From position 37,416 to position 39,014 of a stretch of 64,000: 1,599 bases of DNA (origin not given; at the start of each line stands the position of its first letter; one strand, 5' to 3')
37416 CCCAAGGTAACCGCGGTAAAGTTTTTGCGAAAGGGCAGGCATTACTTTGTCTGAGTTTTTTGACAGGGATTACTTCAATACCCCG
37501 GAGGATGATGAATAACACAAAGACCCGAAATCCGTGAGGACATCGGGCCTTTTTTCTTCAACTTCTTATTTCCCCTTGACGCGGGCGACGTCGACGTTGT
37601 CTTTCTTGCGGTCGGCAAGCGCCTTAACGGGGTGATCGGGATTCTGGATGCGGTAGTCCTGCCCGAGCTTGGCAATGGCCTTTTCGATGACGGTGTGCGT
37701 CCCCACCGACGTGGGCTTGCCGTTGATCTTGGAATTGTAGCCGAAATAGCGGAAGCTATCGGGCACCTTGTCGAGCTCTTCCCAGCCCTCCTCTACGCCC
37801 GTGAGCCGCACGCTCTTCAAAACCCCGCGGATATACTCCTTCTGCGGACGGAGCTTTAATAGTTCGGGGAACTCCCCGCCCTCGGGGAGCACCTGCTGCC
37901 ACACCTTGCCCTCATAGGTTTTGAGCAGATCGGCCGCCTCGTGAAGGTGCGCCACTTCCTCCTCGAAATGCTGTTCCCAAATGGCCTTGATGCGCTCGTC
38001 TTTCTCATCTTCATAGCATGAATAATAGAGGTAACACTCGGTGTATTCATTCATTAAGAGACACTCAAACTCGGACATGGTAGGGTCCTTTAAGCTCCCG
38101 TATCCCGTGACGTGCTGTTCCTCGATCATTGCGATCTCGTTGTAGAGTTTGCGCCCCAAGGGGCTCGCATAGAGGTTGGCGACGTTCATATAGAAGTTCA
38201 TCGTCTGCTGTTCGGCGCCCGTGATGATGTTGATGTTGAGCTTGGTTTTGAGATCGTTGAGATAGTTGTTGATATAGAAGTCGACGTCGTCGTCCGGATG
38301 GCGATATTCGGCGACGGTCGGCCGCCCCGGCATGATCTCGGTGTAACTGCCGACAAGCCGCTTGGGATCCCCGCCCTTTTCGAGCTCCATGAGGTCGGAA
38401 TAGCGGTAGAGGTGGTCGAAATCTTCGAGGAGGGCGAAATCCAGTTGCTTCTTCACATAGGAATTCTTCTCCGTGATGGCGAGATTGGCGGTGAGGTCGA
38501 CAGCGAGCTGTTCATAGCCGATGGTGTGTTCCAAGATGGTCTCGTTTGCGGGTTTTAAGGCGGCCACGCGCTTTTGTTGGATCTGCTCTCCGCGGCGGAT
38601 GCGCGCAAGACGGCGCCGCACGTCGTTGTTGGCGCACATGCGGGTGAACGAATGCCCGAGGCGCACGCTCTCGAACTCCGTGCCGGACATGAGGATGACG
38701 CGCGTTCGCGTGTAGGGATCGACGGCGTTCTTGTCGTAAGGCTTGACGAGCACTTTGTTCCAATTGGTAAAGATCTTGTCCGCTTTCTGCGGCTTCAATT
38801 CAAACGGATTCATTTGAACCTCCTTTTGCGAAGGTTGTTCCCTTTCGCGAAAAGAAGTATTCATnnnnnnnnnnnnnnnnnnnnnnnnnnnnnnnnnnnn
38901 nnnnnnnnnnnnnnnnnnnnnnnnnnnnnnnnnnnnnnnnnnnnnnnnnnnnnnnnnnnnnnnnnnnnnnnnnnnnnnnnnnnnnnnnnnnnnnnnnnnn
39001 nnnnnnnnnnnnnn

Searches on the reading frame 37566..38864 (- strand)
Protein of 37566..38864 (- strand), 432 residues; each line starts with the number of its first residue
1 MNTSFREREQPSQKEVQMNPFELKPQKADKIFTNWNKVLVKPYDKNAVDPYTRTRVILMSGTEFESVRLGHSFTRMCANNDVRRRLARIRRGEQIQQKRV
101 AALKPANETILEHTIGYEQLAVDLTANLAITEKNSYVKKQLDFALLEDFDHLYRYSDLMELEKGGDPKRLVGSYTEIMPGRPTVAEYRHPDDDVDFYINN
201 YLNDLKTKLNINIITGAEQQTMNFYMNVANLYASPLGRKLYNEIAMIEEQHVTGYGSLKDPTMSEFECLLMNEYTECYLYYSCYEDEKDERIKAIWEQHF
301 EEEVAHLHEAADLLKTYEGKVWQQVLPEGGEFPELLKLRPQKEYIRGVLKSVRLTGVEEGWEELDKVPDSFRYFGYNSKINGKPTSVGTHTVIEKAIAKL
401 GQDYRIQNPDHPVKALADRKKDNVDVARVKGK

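Call 12: search_protein_families(library=pfam, proteins=[window:37566-38864:-])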
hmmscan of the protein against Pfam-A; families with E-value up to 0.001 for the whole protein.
window:37566-38864:- (432 aa): 0 families

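Call 40: find_encoding_contigs(protein=window:37566-38813:-, flank=3000, max_places=10)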
Protein window:37566-38813:- (415 aa): 1 contig read that carries it; 1 place shown.
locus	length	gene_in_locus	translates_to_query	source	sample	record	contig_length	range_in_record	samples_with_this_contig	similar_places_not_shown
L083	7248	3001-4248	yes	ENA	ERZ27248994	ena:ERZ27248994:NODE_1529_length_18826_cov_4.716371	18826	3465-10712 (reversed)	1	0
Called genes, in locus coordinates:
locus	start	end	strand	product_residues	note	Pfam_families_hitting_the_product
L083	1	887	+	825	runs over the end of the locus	PF02861:Clp_N, PF02861:Clp_N, PF00004:AAA, PF17871:AAA_lid_9, PF00004:AAA, PF07724:AAA_2, PF07728:AAA_5, PF10431:ClpB_D2-small, +8 more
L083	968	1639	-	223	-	PF03167:UDG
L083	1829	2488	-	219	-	PF01048:PNP_UDP_1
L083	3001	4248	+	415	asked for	-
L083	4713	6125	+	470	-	PF01554:MatE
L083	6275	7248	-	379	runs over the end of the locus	PF13855:LRR_8 (faint), PF13306:LRR_5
